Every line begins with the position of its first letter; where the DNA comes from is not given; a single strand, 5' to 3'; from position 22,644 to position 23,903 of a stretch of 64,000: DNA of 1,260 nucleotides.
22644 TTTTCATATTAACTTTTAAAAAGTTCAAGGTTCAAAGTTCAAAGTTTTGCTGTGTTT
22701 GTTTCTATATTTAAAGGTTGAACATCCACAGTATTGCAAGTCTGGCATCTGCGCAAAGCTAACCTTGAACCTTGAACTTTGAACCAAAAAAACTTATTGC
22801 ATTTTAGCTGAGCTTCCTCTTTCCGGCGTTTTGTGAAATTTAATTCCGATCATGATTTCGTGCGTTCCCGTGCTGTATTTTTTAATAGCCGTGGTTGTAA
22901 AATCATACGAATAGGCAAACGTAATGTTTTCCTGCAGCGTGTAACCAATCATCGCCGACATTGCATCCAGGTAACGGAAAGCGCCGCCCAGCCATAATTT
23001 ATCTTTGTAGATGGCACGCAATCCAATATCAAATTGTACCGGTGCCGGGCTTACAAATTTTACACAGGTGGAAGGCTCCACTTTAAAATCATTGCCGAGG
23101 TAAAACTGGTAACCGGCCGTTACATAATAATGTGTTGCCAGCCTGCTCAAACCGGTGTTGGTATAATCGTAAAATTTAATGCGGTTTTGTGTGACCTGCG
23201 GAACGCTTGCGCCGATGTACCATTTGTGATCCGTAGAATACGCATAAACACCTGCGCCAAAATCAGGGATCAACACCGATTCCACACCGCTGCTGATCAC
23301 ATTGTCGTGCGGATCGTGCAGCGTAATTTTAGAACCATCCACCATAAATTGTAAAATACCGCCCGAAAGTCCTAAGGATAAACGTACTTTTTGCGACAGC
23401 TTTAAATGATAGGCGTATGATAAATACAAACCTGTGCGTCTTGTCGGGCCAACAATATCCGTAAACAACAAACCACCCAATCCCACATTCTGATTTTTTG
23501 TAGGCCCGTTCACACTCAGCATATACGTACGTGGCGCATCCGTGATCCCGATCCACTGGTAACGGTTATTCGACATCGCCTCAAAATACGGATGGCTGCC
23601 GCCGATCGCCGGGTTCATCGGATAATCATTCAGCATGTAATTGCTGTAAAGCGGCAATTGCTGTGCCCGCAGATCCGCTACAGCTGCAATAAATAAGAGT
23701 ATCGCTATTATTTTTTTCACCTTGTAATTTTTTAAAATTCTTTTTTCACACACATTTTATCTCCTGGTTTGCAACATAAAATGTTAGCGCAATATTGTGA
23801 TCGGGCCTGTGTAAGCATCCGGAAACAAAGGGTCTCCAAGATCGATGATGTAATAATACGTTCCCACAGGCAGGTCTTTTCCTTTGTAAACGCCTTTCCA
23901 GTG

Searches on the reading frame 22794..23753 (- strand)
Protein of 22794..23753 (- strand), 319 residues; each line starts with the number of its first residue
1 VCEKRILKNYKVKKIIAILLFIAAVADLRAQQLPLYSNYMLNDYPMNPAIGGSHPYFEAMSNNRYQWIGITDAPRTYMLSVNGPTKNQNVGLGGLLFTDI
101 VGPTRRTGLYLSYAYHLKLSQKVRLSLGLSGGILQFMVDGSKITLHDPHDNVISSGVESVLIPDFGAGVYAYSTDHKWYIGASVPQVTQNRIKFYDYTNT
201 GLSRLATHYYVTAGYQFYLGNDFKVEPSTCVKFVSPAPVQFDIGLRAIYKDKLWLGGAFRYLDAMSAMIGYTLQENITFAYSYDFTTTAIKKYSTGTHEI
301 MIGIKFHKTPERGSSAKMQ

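Call 10: search_protein_families(library=pfam, proteins=[window:22794-23753:-])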
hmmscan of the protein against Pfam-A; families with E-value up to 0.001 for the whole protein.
window:22794-23753:- (319 aa): 1 family
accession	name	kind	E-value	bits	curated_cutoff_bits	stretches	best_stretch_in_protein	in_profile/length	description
PF11751.14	PorP_SprF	-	1.7e-75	254.5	22.3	1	29-303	2-272/273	Type IX secretion system membrane protein PorP/SprF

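Call 43: find_homologous_proteins(query=window:22794-23636:-, max_evalue=1e-60)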
Query window:22794-23636:- (280 aa): 1418 proteins with E <= 1e-60 among 2783 candidates; the best 120 are listed.
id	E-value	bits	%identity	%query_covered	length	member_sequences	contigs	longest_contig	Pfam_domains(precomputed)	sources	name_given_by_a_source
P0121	5.1e-185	631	98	100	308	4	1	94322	PF11751.15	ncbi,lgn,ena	-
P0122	8.2e-168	575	86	100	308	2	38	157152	PF11751.15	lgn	-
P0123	1.4e-162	558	83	100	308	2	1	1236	PF11751.15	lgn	-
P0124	9.4e-161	552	81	100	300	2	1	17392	PF11751.15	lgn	-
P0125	1.3e-160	551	82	99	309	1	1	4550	PF11751.15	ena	-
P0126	2.5e-160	550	82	100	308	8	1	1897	PF11751.15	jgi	-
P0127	2.7e-160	550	82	99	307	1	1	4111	PF11751.15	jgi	jgi:type IX secretion system PorP/SprF family membrane protein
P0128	1.1e-159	548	81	100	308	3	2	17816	PF11751.15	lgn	-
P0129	1.0e-158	545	82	99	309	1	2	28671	PF11751.15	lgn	-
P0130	1.1e-158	545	81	100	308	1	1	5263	PF11751.15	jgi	jgi:type IX secretion system PorP/SprF family membrane protein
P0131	5.7e-158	543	80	100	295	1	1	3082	PF11751.15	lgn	-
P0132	6.9e-158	542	81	100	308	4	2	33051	PF11751.15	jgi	jgi:type IX secretion system PorP/SprF family membrane protein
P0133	1.1e-157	542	81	100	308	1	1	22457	PF11751.15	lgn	-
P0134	1.7e-157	541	81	99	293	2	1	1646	PF11751.15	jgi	-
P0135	4.0e-157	540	80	100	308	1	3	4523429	PF11751.15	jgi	jgi:type IX secretion system PorP/SprF family membrane protein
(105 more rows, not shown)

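Call 44: find_encoding_contigs(protein=P0121, flank=10000, max_places=3)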
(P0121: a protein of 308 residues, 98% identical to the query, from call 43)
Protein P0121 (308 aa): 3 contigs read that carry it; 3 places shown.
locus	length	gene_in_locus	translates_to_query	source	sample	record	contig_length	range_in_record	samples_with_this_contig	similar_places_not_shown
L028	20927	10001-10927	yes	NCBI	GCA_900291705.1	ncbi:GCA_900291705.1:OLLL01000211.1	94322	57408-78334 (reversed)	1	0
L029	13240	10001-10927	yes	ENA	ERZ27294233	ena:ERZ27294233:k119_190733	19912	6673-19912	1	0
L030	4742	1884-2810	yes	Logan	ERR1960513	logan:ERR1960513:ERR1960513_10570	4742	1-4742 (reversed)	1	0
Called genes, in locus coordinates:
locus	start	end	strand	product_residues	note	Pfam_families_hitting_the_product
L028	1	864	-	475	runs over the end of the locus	PF10988:DUF2807, PF13568:OMP_b-brl_2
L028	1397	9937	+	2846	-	PF13573:SprB (weak), PF22352:K319L-like_PKD (faint), PF07495:Y_Y_Y (faint), PF18962:Por_Secre_tail (faint), PF13573:SprB, PF13573:SprB, PF19081:Ig_7, PF13585:CHU_C, +3 more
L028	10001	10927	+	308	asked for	PF11751:PorP_SprF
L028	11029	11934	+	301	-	-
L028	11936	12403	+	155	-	PF14376:Haem_bd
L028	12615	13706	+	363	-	PF01883:FeS_assembly_P, PF00142:Fer4_NifH (faint), PF01656:CbiA, PF02374:ArsA_ATPase (weak), PF09140:MipZ (weak), PF10609:ParA, PF13614:AAA_31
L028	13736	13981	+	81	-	PF01106:NifU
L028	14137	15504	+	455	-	PF00657:Lipase_GDSL (weak), PF13472:Lipase_GDSL_2 (faint)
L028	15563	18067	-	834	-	PF15902:Sortilin-Vps10 (faint), PF18962:Por_Secre_tail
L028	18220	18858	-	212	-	PF18962:Por_Secre_tail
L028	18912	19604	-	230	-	PF03567:Sulfotransfer_2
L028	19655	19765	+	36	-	-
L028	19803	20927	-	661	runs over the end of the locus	PF18962:Por_Secre_tail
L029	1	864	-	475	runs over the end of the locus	PF10988:DUF2807, PF13568:OMP_b-brl_2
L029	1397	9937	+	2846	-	PF13573:SprB (weak), PF22352:K319L-like_PKD (faint), PF07495:Y_Y_Y (faint), PF18962:Por_Secre_tail (faint), PF13573:SprB, PF13573:SprB, PF19081:Ig_7, PF13585:CHU_C, +3 more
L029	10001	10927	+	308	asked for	PF11751:PorP_SprF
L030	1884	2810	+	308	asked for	PF11751:PorP_SprF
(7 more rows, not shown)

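Call 45: find_encoding_contigs(protein=P0122, flank=10000, max_places=2)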
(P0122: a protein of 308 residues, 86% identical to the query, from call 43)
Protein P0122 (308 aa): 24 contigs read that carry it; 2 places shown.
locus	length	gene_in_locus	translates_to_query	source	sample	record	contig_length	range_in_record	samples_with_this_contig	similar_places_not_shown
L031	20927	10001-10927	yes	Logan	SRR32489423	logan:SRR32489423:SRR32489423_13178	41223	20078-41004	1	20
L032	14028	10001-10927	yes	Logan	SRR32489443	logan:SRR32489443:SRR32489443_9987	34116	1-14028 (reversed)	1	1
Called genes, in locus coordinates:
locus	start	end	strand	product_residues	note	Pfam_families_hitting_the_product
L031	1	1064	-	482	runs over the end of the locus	PF10988:DUF2807, PF13568:OMP_b-brl_2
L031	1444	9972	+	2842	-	PF13573:SprB, PF07495:Y_Y_Y (faint), PF23585:DUF7137 (faint), PF06832:BiPBP_C (faint), PF13573:SprB, PF19081:Ig_7 (weak), PF13585:CHU_C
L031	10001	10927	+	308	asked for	PF11751:PorP_SprF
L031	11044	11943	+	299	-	-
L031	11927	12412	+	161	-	PF14376:Haem_bd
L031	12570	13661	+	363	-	PF01883:FeS_assembly_P, PF00142:Fer4_NifH (faint), PF01656:CbiA, PF02374:ArsA_ATPase (faint), PF09140:MipZ (weak), PF10609:ParA, PF13614:AAA_31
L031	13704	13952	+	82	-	PF01106:NifU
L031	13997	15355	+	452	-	PF00657:Lipase_GDSL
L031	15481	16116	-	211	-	PF18962:Por_Secre_tail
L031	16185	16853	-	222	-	PF03567:Sulfotransfer_2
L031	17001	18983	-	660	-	PF18962:Por_Secre_tail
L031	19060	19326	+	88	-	-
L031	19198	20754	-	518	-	PF10150:RNase_E_G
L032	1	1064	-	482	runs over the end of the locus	PF10988:DUF2807, PF13568:OMP_b-brl_2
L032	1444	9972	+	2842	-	PF13573:SprB, PF07495:Y_Y_Y (faint), PF23585:DUF7137 (faint), PF06832:BiPBP_C (faint), PF13573:SprB, PF19081:Ig_7 (weak), PF13585:CHU_C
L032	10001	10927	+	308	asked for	PF11751:PorP_SprF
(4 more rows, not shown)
